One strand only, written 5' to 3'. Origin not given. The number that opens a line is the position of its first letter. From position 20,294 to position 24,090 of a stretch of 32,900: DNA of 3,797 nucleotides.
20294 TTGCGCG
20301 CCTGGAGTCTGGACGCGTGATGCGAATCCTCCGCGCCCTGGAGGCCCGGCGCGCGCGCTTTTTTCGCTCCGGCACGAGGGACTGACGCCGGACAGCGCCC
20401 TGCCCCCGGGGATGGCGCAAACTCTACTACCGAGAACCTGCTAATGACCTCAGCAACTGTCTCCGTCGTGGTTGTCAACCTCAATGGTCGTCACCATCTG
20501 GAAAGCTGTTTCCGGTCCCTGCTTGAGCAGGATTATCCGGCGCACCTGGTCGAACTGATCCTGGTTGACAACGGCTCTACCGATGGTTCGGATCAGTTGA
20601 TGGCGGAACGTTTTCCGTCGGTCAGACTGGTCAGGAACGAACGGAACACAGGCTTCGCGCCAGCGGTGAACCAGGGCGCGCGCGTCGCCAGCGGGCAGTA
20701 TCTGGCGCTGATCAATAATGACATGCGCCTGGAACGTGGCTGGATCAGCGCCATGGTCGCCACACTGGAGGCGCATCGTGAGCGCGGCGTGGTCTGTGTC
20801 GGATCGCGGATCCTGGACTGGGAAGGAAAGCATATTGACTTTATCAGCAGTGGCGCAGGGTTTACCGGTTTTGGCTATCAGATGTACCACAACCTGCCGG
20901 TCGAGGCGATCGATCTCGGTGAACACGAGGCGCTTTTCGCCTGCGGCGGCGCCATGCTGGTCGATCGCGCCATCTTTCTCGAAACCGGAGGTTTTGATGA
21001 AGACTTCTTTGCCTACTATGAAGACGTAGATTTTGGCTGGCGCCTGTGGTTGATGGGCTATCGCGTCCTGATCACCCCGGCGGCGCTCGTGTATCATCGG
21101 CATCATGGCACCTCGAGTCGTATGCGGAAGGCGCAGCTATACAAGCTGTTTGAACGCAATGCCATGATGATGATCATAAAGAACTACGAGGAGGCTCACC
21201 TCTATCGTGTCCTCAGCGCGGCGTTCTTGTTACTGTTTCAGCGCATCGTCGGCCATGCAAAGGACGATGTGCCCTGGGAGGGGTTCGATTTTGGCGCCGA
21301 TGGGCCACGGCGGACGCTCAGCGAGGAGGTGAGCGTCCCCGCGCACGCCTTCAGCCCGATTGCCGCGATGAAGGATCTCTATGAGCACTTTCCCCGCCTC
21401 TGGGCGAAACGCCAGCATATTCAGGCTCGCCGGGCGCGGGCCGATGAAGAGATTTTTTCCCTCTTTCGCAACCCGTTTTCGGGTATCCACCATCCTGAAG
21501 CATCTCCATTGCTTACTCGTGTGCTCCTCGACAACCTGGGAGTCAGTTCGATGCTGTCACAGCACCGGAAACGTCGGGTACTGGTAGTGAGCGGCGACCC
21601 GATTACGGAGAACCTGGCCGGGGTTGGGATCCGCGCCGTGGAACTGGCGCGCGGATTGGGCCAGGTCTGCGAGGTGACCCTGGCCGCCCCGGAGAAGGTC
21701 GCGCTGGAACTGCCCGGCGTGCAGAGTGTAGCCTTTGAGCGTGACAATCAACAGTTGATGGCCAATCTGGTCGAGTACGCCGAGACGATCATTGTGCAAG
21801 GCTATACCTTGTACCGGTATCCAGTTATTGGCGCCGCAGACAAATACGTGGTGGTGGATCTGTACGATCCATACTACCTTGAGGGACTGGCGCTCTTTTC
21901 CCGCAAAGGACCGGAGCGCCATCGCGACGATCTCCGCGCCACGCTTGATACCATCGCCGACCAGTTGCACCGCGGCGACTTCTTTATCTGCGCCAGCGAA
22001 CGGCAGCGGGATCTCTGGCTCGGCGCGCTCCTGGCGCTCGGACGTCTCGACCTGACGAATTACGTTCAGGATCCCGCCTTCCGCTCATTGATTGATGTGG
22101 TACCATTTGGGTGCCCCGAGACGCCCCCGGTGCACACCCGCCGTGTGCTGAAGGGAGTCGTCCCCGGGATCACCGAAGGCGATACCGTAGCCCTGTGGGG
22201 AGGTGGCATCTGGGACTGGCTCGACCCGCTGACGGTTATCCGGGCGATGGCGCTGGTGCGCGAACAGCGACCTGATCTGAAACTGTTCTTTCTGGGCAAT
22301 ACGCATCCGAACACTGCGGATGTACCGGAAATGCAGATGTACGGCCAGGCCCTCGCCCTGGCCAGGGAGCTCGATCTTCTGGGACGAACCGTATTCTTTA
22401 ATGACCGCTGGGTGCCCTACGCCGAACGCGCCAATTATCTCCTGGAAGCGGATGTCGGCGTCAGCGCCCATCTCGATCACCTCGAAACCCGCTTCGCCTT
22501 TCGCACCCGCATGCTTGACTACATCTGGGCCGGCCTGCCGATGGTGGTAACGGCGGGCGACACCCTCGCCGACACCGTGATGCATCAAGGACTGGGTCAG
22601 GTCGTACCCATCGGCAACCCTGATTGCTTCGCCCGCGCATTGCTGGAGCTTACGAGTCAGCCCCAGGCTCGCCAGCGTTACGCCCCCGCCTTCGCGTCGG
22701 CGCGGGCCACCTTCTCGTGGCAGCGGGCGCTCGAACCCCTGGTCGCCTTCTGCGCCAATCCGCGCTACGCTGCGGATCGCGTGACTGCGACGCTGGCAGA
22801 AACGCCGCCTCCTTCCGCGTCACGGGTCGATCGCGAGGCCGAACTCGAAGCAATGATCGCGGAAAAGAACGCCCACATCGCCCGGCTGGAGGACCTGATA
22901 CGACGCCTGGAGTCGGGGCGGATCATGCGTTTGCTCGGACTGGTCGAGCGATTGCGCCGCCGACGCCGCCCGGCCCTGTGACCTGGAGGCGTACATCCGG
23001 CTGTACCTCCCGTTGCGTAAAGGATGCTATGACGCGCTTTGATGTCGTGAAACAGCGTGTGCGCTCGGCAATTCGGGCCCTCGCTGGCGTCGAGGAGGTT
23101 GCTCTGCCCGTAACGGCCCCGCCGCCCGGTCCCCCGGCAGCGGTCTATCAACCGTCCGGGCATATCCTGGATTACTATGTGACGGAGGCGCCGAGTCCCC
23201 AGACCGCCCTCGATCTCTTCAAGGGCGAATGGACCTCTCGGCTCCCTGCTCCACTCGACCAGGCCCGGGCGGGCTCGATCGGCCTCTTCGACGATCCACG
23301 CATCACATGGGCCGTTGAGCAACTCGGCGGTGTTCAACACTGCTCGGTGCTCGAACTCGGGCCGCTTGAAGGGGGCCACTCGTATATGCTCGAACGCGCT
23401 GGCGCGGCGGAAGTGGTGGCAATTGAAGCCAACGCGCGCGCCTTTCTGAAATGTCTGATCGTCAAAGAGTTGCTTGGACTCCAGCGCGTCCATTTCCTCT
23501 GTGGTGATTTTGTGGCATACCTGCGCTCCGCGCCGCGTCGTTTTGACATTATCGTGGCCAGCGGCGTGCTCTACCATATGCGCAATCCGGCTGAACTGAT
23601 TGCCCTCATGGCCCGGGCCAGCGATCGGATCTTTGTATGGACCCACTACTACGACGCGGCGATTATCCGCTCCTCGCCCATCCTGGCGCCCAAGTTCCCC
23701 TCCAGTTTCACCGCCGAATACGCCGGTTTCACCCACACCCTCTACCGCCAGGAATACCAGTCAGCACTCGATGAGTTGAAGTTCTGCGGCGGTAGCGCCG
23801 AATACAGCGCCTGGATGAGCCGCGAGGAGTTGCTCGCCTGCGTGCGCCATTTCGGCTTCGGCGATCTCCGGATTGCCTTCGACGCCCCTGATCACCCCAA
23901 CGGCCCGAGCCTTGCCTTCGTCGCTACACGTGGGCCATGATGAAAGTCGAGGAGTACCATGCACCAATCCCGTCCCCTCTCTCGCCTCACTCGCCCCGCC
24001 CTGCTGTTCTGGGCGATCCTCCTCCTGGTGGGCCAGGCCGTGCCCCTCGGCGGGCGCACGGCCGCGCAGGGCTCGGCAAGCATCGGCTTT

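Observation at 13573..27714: Surface-glycan assembly/export island with a non-canonical parts list (candidate undescribed variant of the ABC-transporter-dependent pathway)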

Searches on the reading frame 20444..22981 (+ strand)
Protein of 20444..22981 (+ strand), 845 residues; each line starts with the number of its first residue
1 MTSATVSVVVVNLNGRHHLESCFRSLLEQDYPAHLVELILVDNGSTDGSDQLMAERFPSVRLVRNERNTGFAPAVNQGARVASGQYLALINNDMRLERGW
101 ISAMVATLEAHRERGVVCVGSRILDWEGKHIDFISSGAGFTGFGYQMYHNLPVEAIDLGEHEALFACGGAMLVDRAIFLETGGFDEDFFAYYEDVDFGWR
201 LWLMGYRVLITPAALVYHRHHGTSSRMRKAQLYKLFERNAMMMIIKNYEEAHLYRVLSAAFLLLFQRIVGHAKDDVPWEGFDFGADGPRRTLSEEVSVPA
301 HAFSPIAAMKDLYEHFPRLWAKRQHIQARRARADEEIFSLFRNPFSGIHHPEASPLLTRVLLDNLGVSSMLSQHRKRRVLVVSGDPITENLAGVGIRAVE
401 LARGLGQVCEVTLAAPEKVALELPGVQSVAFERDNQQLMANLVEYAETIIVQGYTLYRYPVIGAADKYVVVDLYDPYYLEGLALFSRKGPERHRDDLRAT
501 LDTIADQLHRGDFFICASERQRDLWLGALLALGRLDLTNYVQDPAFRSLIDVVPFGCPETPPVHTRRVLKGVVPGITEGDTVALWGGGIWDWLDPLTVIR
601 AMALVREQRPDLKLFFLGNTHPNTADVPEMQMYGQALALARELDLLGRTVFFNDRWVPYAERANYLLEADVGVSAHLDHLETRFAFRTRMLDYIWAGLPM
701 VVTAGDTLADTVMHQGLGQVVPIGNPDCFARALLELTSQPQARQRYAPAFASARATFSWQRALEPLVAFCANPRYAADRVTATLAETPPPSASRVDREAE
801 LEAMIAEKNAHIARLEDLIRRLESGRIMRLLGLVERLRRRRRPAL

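Call 4: search_protein_families(library=pfam, proteins=[window:20444-22981:+], max_evalue=0.01)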
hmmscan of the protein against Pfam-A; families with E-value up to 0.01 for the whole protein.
window:20444-22981:+ (845 aa): 8 families
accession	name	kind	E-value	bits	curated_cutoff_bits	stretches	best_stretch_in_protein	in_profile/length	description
PF00535.33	Glycos_transf_2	-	1.2e-24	87.5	23.3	1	7-120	1-115/168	Glycosyl transferase family 2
PF13641.12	Glyco_tranf_2_3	-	3.5e-12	47.3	27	1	6-223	3-216/230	Glycosyltransferase like family 2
PF13692.12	Glyco_trans_1_4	-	6.7e-08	33.3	27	1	597-737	19-140/142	Glycosyl transferases group 1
PF10111.15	Glyco_tranf_2_2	-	1.6e-07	31.5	27.3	1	9-225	5-223/276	Glycosyltransferase like family 2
PF13632.12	Glyco_trans_2_3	-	5.8e-07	30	27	1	161-242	67-142/198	Glycosyl transferase family group 2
PF00534.26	Glycos_transf_1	-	1.3e-05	25.3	26.4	1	597-747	32-166/172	Glycosyl transferases group 1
PF02709.20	Glyco_transf_7C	-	0.0012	18.8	23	1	167-213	20-67/78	N-terminal domain of galactosyltransferase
PF13506.12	Glyco_transf_21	-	0.0015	18.5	21.7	1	59-221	2-157/174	Glycosyl transferase family 21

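Call 48: search_solved_structures(query=window:20444-22978:+, max_evalue=0.01)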
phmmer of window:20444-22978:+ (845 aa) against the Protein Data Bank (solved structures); distinct sequences matched with E-value up to 0.01: 30.
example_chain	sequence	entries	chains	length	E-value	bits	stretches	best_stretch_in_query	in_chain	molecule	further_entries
6p61_A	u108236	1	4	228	5.4e-13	51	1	4-117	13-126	Glycosyltransferase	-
2d7i_A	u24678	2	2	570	1.6e-11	46.2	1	14-220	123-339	Polypeptide N-acetylgalactosaminyltransferase 10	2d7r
8uhv_A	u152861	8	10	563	2.9e-11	45.3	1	7-221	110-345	Glycosyl transferase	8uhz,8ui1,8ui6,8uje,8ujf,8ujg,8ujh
2z87_A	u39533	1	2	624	3.9e-11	44.9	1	6-134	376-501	Chondroitin synthase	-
2z86_A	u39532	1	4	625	3.9e-11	44.9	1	6-134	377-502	Chondroitin synthase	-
6e7i_A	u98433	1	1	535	3.9e-09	38.3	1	7-219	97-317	Polypeptide N-acetylgalactosaminyltransferase 2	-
6nqt_A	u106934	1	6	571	4.6e-09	38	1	7-219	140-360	Polypeptide N-acetylgalactosaminyltransferase 2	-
2ffu_A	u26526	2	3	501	2.9e-08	35.4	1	7-219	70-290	Polypeptide N-acetylgalactosaminyltransferase 2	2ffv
6egs_A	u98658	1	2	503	2.9e-08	35.4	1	7-219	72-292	Polypeptide N-acetylgalactosaminyltransferase 2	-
4d11_C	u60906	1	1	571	3.9e-08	35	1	7-219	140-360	POLYPEPTIDE GALNAC-TRANSFERASE T2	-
4d0t_A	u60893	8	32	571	3.9e-08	35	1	7-219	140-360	POLYPEPTIDE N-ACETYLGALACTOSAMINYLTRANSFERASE 2 | POLYPEPTIDE GALNAC-TRANSFERASE T2 | GALNAC-T2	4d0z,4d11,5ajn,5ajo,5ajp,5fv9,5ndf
6pxu_A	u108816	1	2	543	1.9e-07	32.7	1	24-218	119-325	Polypeptide N-acetylgalactosaminyltransferase 12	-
5hea_A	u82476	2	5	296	3.3e-07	31.9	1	5-105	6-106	Putative glycosyltransferase (GalT1)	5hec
1xhb_A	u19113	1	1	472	3.5e-07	31.8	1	6-218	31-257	Polypeptide N-acetylgalactosaminyltransferase 1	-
3bcv_A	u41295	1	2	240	4e-07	31.6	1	5-100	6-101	Putative glycosyltransferase protein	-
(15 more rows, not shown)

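Call 59: search_protein_families(library=ncbifam, proteins=[window:20444-22981:+], max_evalue=0.001)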
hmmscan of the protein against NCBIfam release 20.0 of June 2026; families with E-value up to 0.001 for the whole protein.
window:20444-22981:+ (845 aa): 19 families
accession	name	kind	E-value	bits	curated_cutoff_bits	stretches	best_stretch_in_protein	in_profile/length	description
TIGR03965.1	mycofact_glyco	equivalog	5.1e-31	108.1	280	1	4-221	74-283/467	mycofactocin biosynthesis glycosyltransferase MftF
NF041875.1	EPS_EpsD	equivalog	1.7e-23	83.5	370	1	6-237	1-227/325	exopolysaccharide biosynthesis glycosyltransferase EpsD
TIGR03937.1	PgaC_IcaA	equivalog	6.8e-16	58.2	422.3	1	4-123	45-165/407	poly-beta-1,6-N-acetyl-D-glucosamine synthase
NF007482.0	PRK10073.1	equivalog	1.5e-15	57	423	1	4-99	6-101/334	glycosyltransferase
TIGR04283.1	glyco_like_mftF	equivalog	2.3e-14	53.5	182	1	6-226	1-194/221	TIGR04283 family arsenosugar biosynthesis glycosyltransferase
TIGR03111.1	glyc2_xrt_Gpos1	hypoth_equivalog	2.7e-12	46.2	363.95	1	5-119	50-165/439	TIGR03111 family XrtG-associated glycosyltransferase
TIGR01556.1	rhamnosyltran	subfamily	6.9e-12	45.1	200.55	1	34-220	20-202/281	rhamnosyltransferase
NF041394.1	GtaseAglG_Halo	equivalog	8.2e-12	45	440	1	6-187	3-177/304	glucosyl-dolichyl phosphate glucuronosyltransferase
NF053739.1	GlytfEpsEBac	equivalog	4.6e-09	35.7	450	1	6-129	3-128/265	glycosyltransferase EpsE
NF038299.1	EPS_HpsN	equivalog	1.9e-08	33.6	425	1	5-258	2-264/317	hormogonium polysaccharide biosynthesis glycosyltransferase HpsN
TIGR03469.1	HpnB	hypoth_equivalog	1.3e-07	31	379.25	1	5-185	45-230/386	hopene-associated glycosyltransferase HpnB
TIGR04009.1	wcaE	equivalog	2.2e-07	30.4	369.2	1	6-153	3-145/248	colanic acid biosynthesis glycosyltransferase WcaE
NF038302.1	EPS_HpsE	equivalog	2.3e-07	30.1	300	1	6-123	3-124/307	hormogonium polysaccharide biosynthesis glycosyltransferase HpsE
NF047683.1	TeichurnBiosyTuaG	equivalog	6.3e-07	29.3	400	1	4-98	6-101/252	teichuronic acid biosynthesis protein TuaG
NF045692.1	OglycostaseCruG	equivalog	1.2e-05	24.4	600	1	4-208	41-245/386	2'-O-glycosyltransferase CruG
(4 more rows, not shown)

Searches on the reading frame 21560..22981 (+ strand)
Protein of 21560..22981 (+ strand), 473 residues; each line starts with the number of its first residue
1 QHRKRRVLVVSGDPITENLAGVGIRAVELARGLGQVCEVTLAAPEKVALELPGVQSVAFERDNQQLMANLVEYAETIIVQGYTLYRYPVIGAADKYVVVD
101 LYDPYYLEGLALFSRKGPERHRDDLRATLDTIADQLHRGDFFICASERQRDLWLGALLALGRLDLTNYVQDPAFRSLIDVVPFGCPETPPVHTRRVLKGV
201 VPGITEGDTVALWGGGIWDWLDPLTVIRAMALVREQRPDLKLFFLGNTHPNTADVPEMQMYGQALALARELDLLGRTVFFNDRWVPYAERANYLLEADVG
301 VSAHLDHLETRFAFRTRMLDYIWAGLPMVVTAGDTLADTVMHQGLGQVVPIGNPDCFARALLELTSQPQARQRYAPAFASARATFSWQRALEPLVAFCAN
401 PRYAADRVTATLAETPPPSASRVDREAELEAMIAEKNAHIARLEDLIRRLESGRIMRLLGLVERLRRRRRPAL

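Call 25: search_protein_families(library=pfam, proteins=[window:21560-22981:+], max_evalue=10)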
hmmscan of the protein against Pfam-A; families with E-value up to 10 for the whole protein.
window:21560-22981:+ (473 aa): 6 families
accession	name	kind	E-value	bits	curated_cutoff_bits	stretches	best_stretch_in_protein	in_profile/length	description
PF13692.12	Glyco_trans_1_4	-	2.4e-08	34.8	27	1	225-365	19-140/142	Glycosyl transferases group 1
PF00534.26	Glycos_transf_1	-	4.9e-06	26.6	26.4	1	225-375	32-166/172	Glycosyl transferases group 1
PF13410.11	GST_C_2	-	0.0061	17.1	24.9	1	119-144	5-29/69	Glutathione S-transferase, C-terminal domain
PF13844.12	Glyco_transf_41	-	0.075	11.7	25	1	316-360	458-499/543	Glycosyl transferase family 41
PF09411.16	PagL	-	0.29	11.7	23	1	254-317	22-92/136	Lipid A 3-O-deacylase (PagL)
PF04065.20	Not3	-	0.39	10.5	25.8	1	423-455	163-194/231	Not1 N-terminal domain, CCR4-Not complex component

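Call 75: search_solved_structures(query=window:21560-22978:+, max_evalue=0.1)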
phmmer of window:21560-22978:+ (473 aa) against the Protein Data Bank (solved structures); distinct sequences matched with E-value up to 0.1: 0.

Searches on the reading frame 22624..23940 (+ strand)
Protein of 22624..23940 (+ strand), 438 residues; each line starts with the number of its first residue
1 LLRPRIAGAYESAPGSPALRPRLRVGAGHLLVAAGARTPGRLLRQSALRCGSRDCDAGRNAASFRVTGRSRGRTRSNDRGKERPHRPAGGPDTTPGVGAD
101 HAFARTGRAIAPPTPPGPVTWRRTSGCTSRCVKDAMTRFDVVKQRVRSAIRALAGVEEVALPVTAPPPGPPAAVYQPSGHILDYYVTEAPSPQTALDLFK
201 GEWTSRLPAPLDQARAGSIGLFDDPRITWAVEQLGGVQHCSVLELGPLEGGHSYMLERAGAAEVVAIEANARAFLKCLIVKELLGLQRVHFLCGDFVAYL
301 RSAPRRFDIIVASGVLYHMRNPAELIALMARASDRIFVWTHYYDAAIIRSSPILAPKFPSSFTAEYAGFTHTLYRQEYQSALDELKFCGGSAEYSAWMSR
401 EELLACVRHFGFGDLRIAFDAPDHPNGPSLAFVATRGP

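Call 4: search_protein_families(library=pfam, proteins=[window:22624-23940:+], max_evalue=0.01)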
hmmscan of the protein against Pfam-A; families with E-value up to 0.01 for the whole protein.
window:22624-23940:+ (438 aa): 6 families
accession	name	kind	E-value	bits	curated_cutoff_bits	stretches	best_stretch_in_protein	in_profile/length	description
PF13847.12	Methyltransf_31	-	1.9e-07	31.3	27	1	239-332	4-100/145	Methyltransferase domain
PF13649.12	Methyltransf_25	-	4.5e-06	27.7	27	1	242-331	1-91/97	Methyltransferase domain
PF08003.17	Methyltransf_9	-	1.4e-05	24.7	23.8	1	234-327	111-203/315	Protein of unknown function (DUF1698)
PF08241.18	Methyltransf_11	-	2.4e-05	25.3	21.2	1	243-331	1-85/95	Methyltransferase domain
PF13489.12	Methyltransf_23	-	0.0002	21.6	27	1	240-412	24-159/164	Methyltransferase domain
PF08242.18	Methyltransf_12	-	0.0067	17.6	30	0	256-329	14-88/98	Methyltransferase domain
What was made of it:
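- Checked: g7, 23029-23940: methyltransferase (call 4).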

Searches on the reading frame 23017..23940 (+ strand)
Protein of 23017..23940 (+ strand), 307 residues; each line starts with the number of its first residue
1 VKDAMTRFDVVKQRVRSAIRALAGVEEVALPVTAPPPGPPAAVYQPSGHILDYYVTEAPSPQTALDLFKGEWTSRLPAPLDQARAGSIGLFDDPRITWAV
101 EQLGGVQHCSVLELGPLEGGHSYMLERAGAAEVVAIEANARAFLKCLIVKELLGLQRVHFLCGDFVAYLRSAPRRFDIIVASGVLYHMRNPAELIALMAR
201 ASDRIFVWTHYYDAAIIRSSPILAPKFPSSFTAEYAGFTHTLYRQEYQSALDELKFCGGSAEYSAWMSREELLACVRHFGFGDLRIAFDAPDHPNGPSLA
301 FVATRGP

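Call 59: search_protein_families(library=ncbifam, proteins=[window:23017-23940:+], max_evalue=0.001)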
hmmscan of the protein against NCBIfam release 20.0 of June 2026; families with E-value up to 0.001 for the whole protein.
window:23017-23940:+ (307 aa): 5 families
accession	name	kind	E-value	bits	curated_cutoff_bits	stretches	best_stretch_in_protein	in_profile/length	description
TIGR00452.1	TIGR00452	equivalog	4.6e-10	38.8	275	1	101-196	111-205/316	tRNA 5-methoxyuridine(34)/uridine 5-oxyacetic acid(34) synthase CmoB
NF011650.0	PRK15068.1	equivalog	2.4e-08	33.2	209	1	104-198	119-213/324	tRNA 5-methoxyuridine(34)/uridine 5-oxyacetic acid(34) synthase CmoB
TIGR04290.1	meth_Rta_06860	hypoth_equivalog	3.1e-08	33.4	300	1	106-197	48-137/226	TIGR04290 family methyltransferase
TIGR03587.1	Pse_Me-ase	hypoth_equivalog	0.00023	21.4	112.05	1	108-217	44-149/204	pseudaminic acid biosynthesis-associated methylase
TIGR01983.1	UbiG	equivalog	0.00057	19.3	102.95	1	106-198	48-139/228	bifunctional 2-polyprenyl-6-hydroxyphenol methylase/3-demethylubiquinol 3-O-methyltransferase UbiG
